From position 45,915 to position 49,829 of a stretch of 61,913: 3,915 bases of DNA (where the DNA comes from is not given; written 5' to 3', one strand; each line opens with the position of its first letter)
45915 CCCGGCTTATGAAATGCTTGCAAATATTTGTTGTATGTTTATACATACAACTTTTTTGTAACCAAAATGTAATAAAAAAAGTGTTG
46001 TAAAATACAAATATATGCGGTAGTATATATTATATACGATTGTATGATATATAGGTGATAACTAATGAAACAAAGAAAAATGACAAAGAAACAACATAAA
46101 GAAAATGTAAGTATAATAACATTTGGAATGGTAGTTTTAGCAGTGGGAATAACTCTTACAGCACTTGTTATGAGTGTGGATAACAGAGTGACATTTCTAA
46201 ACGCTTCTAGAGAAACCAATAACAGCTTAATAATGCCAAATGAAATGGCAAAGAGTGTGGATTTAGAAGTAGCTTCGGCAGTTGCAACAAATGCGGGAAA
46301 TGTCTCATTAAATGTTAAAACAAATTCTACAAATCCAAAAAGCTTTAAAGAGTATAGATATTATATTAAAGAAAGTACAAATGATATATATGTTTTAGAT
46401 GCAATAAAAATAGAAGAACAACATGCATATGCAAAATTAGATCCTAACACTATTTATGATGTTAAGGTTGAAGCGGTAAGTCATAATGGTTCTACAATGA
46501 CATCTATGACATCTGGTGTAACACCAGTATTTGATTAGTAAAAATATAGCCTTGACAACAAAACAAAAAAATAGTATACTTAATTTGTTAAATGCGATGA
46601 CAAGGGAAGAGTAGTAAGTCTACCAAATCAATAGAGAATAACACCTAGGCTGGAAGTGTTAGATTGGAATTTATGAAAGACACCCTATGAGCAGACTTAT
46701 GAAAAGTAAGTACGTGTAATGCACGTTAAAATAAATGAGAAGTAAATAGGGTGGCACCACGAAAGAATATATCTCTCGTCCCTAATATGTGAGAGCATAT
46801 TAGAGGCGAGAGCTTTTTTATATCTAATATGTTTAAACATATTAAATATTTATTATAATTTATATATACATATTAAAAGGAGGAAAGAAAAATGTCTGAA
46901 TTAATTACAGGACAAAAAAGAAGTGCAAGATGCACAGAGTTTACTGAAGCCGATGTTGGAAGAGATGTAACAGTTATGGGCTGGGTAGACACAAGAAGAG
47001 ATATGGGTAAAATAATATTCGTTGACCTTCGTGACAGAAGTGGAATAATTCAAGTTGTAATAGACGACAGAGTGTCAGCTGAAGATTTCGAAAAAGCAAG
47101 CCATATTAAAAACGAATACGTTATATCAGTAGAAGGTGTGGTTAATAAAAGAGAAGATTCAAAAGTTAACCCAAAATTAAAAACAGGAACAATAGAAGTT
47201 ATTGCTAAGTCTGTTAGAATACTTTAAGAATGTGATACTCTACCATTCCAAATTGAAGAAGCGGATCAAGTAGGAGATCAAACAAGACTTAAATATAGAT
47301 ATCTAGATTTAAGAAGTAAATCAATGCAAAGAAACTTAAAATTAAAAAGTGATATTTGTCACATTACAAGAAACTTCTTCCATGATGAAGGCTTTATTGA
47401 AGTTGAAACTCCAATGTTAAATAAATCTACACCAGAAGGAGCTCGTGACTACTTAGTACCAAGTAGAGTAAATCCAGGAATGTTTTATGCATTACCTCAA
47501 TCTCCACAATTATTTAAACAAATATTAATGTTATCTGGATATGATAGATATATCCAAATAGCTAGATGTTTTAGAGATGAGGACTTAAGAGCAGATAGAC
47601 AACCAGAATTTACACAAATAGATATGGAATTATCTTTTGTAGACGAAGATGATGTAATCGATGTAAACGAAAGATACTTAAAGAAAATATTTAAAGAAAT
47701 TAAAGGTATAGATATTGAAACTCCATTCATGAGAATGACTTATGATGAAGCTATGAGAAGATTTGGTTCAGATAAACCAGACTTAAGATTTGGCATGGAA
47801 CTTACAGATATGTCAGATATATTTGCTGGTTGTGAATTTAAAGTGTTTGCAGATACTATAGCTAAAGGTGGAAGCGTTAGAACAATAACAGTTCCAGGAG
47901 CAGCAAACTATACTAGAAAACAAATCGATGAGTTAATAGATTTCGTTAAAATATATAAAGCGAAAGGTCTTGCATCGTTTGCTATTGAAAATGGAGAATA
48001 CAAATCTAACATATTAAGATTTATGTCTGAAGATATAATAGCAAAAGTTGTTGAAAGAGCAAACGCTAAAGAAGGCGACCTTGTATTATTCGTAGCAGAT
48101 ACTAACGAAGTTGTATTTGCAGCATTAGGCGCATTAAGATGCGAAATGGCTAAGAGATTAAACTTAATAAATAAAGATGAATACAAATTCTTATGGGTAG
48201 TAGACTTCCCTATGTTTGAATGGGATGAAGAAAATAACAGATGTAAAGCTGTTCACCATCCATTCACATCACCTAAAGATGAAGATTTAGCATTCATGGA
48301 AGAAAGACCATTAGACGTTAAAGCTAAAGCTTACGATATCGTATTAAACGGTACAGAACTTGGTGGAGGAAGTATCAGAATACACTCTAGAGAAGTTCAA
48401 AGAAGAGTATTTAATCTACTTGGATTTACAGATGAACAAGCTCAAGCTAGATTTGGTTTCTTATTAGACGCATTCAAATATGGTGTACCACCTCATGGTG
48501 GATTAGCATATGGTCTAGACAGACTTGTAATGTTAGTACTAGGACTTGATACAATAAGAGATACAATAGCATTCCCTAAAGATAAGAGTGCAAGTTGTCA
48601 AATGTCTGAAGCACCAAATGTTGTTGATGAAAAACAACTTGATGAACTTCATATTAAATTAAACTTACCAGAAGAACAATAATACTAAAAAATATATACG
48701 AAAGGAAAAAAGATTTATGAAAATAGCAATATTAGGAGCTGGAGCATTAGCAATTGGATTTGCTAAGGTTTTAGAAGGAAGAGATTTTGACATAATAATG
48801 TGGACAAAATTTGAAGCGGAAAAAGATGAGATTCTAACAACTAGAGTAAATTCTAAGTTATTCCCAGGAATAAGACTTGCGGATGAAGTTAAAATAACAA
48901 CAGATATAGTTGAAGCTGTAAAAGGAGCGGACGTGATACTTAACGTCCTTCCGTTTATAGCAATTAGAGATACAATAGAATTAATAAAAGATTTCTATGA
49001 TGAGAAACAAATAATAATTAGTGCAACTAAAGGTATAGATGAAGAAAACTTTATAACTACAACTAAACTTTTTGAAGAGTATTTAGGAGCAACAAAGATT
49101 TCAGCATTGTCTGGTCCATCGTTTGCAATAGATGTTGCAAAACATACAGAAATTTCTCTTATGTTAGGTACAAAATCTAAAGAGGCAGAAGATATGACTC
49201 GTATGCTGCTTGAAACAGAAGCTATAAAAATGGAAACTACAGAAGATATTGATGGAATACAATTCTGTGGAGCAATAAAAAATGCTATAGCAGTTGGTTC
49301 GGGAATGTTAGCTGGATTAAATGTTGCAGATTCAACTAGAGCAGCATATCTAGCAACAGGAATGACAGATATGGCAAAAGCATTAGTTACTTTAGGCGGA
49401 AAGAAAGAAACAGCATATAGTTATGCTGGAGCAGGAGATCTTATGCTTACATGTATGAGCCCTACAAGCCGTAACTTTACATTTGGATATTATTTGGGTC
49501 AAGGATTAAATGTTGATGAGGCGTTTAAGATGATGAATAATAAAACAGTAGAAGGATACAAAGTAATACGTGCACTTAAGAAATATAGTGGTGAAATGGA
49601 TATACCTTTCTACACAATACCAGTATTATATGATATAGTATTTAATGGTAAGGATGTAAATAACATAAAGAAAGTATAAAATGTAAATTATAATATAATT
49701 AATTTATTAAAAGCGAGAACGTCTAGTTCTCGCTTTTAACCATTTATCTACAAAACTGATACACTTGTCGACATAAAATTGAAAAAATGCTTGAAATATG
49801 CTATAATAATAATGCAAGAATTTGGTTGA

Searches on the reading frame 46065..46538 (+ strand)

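Call 4: search_protein_families(library=pfam, proteins=[window:46065-46538:+], max_evalue=0.01)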
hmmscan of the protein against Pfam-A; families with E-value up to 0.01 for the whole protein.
window:46065-46538:+ (157 aa): 2 families
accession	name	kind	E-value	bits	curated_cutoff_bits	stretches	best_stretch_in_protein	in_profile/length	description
PF25059.1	FN3_DSCAM-DSCAML_C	-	0.00066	20.4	39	1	94-148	20-75/89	DSCAM/DSCAML C-terminal Fn3-like domain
PF00041.27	fn3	-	0.0035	18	25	1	90-147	25-78/84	Fibronectin type III domain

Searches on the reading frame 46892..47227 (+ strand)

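Call 4: search_protein_families(library=pfam, proteins=[window:46892-47227:+], max_evalue=0.01)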
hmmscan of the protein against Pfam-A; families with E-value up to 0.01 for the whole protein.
window:46892-47227:+ (111 aa): 1 family
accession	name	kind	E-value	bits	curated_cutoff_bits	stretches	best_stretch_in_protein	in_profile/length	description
PF01336.31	tRNA_anti-codon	-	7e-20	71.2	27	1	26-111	1-75/75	OB-fold nucleic acid binding domain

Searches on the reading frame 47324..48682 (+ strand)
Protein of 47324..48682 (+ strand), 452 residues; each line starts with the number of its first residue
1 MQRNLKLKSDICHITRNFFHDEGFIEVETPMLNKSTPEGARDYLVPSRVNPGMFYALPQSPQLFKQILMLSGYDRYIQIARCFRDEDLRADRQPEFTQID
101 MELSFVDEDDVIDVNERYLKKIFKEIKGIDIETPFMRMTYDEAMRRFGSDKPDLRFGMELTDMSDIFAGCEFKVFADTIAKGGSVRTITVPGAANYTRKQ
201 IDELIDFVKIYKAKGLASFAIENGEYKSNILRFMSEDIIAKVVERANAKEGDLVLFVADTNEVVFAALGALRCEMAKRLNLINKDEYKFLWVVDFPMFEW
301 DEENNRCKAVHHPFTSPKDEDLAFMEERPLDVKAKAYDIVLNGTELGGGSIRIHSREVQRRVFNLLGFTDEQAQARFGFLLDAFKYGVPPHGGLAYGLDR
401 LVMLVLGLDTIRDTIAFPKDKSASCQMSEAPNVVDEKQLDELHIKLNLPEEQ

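Call 4: search_protein_families(library=pfam, proteins=[window:47324-48682:+], max_evalue=0.01)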
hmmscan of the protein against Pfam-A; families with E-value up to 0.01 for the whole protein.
window:47324-48682:+ (452 aa): 3 families
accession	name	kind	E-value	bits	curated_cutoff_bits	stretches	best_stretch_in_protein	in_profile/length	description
PF00152.25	tRNA-synt_2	-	9.5e-118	393.2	25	1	1-421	18-308/308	tRNA synthetases class II (D, K and N)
PF02938.19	GAD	-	1.6e-25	89.6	23.4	1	175-268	1-95/95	GAD domain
PF01409.25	tRNA-synt_2d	-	3.6e-05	23.8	19.8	1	75-134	104-161/246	tRNA synthetases class II core domain (F)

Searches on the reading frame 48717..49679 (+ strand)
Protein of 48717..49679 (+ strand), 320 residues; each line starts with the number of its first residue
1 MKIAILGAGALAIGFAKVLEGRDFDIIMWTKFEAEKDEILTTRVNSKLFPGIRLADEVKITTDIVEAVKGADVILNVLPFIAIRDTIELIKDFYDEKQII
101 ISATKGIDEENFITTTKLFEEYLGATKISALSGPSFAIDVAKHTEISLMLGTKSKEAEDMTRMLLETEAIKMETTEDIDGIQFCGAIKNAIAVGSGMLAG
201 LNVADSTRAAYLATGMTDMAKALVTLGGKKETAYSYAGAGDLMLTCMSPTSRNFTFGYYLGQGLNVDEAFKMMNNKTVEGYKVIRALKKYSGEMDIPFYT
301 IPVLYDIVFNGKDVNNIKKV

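Call 4: search_protein_families(library=pfam, proteins=[window:48717-49679:+], max_evalue=0.01)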
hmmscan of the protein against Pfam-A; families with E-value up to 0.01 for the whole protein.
window:48717-49679:+ (320 aa): 6 families
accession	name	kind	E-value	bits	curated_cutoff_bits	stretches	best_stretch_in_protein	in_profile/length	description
PF07479.19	NAD_Gly3P_dh_C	-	2.5e-37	128.6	25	1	177-317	1-140/142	NAD-dependent glycerol-3-phosphate dehydrogenase C-terminus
PF01210.29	NAD_Gly3P_dh_N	-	1.1e-31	110.4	23.1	1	2-156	1-156/158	NAD-dependent glycerol-3-phosphate dehydrogenase N-terminus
PF20618.3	GPD_NAD_C_bact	-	7.5e-16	58.9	27.6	1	237-296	1-60/66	Bacterial GPD, NAD-dependent C-terminal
PF03807.23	F420_oxidored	-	3.4e-06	28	21.6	1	2-105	1-93/94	NADP oxidoreductase coenzyme F420-dependent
PF02558.23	ApbA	-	0.0018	18.4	22.2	1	3-114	1-110/150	Ketopantoate reductase PanE/ApbA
PF03446.21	NAD_binding_2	-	0.0028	18.1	21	1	2-165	1-150/161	NAD binding domain of 6-phosphogluconate dehydrogenase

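Call 24: find_related_loci(query=window:48717-49679:+, collection=genome_contigs, flank=10000)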
Query window:48717-49679:+ (320 aa) in genome_contigs; peptide patterns used: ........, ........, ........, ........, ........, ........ (x = any residue, [..] = any of these).
49 stretches matched a pattern; 7 encode a relative of the query (tblastn E <= 1e-3); 6 distinct loci.
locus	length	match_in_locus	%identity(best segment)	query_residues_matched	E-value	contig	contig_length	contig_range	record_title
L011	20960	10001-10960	100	1-320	0e+0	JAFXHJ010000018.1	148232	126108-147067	MAG: Clostridia bacterium isolate RGIG6416 Sheep_Rectum-5__c826593, whole genome shotgun sequence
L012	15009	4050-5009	97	1-320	0e+0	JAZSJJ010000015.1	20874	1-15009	MAG: Clostridia bacterium isolate T1900044565_TS20190031.MAGScoT_cleanbin_000015 SGB_399_k141_2355180, whole genome shot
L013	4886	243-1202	92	1-320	0e+0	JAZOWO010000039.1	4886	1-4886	MAG: Clostridia bacterium isolate T1900045521_YK20190215.MAGScoT_cleanbin_000011 SGB_7649_k141_494453, whole genome shot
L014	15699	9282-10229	92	1-316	0e+0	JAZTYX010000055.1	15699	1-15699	MAG: Clostridia bacterium isolate T1900045325_YK20190014.MAGScoT_cleanbin_000017 SGB_6434_k141_1415213, whole genome sho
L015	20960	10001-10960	93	1-320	0e+0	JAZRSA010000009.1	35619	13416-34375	MAG: Clostridia bacterium isolate T1900045349_YK20190039.MAGScoT_cleanbin_000021 SGB_6738_k141_2823743, whole genome sho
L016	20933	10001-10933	37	1-312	3e-67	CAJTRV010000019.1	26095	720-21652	MAG TPA_asm: uncultured Bacilli bacterium isolate MGBC107952 genome assembly, contig: MGBC107952.19, whole genome shotgu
